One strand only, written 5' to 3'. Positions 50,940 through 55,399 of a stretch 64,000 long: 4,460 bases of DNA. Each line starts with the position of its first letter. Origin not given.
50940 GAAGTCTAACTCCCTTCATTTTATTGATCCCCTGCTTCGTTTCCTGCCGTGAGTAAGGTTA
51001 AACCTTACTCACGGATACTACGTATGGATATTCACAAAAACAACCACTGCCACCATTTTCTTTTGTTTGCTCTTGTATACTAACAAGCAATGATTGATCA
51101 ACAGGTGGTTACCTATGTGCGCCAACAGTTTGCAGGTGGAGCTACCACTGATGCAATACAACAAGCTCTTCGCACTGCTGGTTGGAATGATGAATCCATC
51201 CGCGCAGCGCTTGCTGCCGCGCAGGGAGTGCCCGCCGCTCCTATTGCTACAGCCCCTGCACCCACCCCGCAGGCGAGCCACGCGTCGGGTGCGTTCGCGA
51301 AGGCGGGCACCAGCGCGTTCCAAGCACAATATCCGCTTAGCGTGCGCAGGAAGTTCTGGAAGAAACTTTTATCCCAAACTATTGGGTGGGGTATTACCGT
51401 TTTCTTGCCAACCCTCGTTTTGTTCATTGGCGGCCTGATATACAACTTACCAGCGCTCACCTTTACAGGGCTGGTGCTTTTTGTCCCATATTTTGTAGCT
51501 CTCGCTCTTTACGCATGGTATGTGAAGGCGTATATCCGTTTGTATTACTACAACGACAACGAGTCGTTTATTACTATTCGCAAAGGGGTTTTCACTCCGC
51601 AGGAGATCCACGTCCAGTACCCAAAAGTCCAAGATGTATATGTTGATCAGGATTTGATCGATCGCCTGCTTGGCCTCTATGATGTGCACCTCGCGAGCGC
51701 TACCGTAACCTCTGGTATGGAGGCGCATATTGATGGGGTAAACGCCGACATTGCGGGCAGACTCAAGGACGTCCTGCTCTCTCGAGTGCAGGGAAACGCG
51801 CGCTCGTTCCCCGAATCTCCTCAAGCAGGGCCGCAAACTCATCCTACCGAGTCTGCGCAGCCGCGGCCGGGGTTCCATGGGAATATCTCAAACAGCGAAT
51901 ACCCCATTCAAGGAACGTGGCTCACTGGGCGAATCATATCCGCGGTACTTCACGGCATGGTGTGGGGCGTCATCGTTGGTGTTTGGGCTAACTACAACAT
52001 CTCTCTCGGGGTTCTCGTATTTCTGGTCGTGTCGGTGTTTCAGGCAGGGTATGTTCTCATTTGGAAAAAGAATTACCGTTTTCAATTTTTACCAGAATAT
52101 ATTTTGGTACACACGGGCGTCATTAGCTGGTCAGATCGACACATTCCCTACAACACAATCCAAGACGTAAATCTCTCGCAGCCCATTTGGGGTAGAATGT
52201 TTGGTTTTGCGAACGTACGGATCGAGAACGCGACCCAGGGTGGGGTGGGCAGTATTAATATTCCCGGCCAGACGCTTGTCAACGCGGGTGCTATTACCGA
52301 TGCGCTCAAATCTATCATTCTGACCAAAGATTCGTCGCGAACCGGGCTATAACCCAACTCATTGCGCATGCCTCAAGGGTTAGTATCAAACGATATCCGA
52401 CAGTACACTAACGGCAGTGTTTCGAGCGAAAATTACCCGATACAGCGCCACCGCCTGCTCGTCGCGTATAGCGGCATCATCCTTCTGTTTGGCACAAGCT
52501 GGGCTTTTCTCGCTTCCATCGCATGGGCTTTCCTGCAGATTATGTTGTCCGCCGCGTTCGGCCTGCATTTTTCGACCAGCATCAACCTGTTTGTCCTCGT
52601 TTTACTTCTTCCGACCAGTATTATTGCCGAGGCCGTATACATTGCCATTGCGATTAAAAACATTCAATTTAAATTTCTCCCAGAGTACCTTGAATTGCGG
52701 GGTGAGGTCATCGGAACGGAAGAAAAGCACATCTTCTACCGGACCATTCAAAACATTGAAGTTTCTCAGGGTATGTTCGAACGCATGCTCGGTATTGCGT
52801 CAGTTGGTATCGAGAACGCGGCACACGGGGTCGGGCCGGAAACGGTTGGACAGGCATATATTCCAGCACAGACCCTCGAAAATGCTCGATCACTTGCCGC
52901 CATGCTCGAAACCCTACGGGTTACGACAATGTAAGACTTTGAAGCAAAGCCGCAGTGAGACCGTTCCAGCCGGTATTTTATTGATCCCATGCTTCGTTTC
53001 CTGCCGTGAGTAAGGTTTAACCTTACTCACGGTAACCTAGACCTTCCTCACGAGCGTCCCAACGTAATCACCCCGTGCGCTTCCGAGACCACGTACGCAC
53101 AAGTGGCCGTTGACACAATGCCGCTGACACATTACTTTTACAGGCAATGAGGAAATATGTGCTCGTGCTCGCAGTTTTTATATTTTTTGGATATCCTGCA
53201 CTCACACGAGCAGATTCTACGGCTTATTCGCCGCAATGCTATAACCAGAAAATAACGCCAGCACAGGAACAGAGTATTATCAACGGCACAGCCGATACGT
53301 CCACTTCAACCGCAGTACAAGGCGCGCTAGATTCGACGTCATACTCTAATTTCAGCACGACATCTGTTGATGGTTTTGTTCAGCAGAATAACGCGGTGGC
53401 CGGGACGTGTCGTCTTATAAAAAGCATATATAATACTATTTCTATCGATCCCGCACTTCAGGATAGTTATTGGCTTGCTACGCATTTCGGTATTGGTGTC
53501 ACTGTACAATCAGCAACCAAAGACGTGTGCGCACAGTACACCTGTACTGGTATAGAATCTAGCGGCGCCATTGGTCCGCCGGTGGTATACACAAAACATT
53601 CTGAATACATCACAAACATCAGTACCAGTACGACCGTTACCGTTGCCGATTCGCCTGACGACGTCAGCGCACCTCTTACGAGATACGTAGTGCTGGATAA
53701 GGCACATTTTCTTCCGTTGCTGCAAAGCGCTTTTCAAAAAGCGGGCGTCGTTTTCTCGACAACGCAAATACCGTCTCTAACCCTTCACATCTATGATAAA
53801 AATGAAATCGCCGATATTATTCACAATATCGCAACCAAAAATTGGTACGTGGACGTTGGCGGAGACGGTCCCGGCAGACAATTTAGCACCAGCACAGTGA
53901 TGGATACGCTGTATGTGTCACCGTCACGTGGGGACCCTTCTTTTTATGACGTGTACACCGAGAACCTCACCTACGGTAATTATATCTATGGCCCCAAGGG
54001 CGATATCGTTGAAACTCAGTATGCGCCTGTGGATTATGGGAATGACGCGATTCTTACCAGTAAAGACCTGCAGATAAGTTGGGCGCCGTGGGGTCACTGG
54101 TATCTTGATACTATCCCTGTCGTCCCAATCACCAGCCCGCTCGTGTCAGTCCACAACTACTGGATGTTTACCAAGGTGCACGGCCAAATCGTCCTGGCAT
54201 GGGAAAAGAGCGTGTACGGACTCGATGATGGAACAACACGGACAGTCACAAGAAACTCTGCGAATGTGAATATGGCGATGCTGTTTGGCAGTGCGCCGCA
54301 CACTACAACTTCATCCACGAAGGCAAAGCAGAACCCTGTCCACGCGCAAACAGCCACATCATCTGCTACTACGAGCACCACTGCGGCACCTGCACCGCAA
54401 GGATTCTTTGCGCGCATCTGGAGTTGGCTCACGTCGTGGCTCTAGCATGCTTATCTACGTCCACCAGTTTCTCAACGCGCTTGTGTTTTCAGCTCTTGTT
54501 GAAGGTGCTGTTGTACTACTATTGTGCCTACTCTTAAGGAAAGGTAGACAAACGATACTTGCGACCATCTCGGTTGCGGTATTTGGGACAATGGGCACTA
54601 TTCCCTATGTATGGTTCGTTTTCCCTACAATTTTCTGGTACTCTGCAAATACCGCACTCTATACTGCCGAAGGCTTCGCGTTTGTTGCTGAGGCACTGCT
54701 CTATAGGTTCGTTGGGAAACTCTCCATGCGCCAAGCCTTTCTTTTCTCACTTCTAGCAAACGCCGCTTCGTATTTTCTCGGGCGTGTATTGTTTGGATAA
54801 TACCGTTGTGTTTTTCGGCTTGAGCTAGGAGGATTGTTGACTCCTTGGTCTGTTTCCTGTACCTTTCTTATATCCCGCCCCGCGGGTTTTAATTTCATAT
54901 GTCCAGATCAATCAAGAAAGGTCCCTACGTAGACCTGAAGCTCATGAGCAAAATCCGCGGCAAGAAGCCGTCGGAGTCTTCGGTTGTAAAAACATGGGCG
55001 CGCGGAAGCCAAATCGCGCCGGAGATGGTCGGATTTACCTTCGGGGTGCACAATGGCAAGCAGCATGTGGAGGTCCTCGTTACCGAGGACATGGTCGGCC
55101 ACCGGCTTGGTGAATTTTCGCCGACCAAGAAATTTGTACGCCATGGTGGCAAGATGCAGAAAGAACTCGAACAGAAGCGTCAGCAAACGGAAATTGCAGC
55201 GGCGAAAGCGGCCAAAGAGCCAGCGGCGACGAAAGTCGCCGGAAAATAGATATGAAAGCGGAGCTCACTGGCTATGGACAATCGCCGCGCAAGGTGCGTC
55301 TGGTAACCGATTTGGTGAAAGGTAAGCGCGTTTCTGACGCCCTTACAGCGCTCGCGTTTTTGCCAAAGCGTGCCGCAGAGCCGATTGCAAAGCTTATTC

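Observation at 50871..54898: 4-kb insertion between rplB and rpsS bracketed by a 57-bp hairpin repeat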

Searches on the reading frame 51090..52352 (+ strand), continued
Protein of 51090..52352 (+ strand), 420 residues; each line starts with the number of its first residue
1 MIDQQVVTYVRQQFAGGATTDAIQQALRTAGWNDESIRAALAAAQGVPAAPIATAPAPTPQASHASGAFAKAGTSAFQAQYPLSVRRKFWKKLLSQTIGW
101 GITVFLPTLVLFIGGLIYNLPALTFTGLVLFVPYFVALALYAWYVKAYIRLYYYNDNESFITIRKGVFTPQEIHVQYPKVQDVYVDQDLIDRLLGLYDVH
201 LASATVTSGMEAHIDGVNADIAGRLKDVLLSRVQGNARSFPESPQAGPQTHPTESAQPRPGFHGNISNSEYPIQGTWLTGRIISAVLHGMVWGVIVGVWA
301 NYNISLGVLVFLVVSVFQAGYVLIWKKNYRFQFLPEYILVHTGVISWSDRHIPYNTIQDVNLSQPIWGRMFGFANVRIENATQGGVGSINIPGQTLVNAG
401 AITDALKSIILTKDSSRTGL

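Call 46: find_encoding_contigs(protein=P0130, flank=7000, max_places=2)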
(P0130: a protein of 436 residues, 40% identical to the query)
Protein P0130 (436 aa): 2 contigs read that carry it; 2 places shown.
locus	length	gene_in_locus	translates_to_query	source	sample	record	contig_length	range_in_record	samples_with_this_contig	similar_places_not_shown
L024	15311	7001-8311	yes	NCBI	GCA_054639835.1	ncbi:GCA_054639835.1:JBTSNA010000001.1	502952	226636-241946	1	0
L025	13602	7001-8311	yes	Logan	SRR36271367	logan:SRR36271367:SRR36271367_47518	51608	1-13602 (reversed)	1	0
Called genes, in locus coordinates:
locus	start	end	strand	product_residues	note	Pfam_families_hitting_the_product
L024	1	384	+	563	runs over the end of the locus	-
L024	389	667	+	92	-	-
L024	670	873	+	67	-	-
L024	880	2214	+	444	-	PF01476:LysM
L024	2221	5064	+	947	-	-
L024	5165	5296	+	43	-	-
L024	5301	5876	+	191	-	PF01510:Amidase_2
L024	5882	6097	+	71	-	-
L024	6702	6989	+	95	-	-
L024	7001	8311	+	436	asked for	PF03703:bPH_2, PF24649:DUF7642 (weak)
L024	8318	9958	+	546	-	PF00515:TPR_1, PF13424:TPR_12, PF13414:TPR_11, PF13431:TPR_17, PF00515:TPR_1, PF07719:TPR_2, PF13414:TPR_11, PF13424:TPR_12, +19 more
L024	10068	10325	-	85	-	PF04070:DUF378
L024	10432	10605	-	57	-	-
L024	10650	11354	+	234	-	PF00300:His_Phos_1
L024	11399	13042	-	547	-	PF00118:Cpn60_TCP1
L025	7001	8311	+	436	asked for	PF03703:bPH_2, PF24649:DUF7642 (weak)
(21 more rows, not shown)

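Call 87: search_protein_families(library=padloc, proteins=[window:51090-52352:+], max_evalue=0.01)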
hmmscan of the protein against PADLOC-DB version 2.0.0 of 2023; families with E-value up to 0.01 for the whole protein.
window:51090-52352:+ (420 aa): 0 families

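Call 88: search_protein_families(library=ncbifam, proteins=[window:51090-52352:+], max_evalue=0.01)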
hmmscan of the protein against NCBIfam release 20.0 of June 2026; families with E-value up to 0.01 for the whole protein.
window:51090-52352:+ (420 aa): 0 families

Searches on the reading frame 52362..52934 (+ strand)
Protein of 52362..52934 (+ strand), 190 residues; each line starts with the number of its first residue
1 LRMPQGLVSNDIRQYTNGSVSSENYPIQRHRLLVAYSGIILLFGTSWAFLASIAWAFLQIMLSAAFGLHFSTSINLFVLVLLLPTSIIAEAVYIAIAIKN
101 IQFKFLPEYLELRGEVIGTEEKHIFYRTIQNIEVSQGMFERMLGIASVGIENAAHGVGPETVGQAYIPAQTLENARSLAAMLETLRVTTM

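Call 7: search_protein_families(library=pfam, proteins=[window:52362-52934:+], max_evalue=0.01)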
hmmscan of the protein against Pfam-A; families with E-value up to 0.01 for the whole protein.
window:52362-52934:+ (190 aa): 2 families
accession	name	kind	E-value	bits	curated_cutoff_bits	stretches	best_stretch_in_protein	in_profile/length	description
PF03703.20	bPH_2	-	5.9e-09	36.5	22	1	102-180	5-76/78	Bacterial PH domain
PF24649.1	DUF7642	-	0.00036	20.9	27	1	119-160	32-73/100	Domain of unknown function (DUF7642)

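Call 87: search_protein_families(library=padloc, proteins=[window:52368-52934:+], max_evalue=0.01)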
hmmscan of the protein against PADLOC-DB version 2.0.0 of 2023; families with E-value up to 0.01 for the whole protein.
window:52368-52934:+ (188 aa): 1 family
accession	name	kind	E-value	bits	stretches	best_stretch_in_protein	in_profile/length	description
PDLC02365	PycTM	-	0.00038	18.8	1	42-138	31-110/165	-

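Call 88: search_protein_families(library=ncbifam, proteins=[window:52368-52934:+], max_evalue=0.01)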
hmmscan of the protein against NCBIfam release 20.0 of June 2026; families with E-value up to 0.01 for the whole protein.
window:52368-52934:+ (188 aa): 0 families

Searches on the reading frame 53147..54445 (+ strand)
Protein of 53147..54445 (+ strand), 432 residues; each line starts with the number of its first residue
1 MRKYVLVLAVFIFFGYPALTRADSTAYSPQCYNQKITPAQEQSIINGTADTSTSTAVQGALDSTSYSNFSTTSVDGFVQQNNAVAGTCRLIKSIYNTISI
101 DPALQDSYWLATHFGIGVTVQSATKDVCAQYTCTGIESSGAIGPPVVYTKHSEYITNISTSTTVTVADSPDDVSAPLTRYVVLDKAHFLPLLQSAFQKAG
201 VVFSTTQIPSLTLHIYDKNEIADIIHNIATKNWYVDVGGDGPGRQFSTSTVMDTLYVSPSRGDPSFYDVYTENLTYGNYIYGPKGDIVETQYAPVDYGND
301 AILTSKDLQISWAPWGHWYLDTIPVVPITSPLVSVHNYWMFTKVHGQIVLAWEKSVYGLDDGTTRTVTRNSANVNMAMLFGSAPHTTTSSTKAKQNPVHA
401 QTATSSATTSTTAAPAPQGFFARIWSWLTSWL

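Call 7: search_protein_families(library=pfam, proteins=[window:53147-54445:+], max_evalue=0.01)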
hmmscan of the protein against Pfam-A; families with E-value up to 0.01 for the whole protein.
window:53147-54445:+ (432 aa): 0 families

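Call 59: find_homologous_proteins(query=window:53147-54445:+, max_evalue=0.001)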
Query window:53147-54445:+ (432 aa): 2 proteins with E <= 0.001 among 8000 candidates.
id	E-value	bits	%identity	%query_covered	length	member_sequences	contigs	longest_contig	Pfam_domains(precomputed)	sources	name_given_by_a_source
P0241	1.8e-285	964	100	99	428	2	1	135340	-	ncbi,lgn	-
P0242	5.0e-37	146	31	81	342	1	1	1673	-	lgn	-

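Call 87: search_protein_families(library=padloc, proteins=[window:53147-54445:+], max_evalue=0.01)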
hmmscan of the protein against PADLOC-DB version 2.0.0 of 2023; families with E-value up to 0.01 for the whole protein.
window:53147-54445:+ (432 aa): 0 families

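Call 88: search_protein_families(library=ncbifam, proteins=[window:53147-54445:+], max_evalue=0.01)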
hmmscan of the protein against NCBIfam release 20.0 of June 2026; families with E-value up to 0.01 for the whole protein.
window:53147-54445:+ (432 aa): 0 families

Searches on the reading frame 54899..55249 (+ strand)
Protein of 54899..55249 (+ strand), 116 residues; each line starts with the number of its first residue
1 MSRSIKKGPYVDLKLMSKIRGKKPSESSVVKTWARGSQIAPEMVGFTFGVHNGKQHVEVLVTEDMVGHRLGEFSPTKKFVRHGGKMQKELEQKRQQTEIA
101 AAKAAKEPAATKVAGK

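Call 7: search_protein_families(library=pfam, proteins=[window:54899-55249:+], max_evalue=0.01)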
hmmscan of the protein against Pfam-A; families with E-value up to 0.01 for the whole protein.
window:54899-55249:+ (116 aa): 1 family
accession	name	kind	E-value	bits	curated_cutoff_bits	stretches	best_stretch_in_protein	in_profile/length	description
PF00203.26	Ribosomal_S19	-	1.1e-32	112.1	27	1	3-82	1-81/81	Ribosomal protein S19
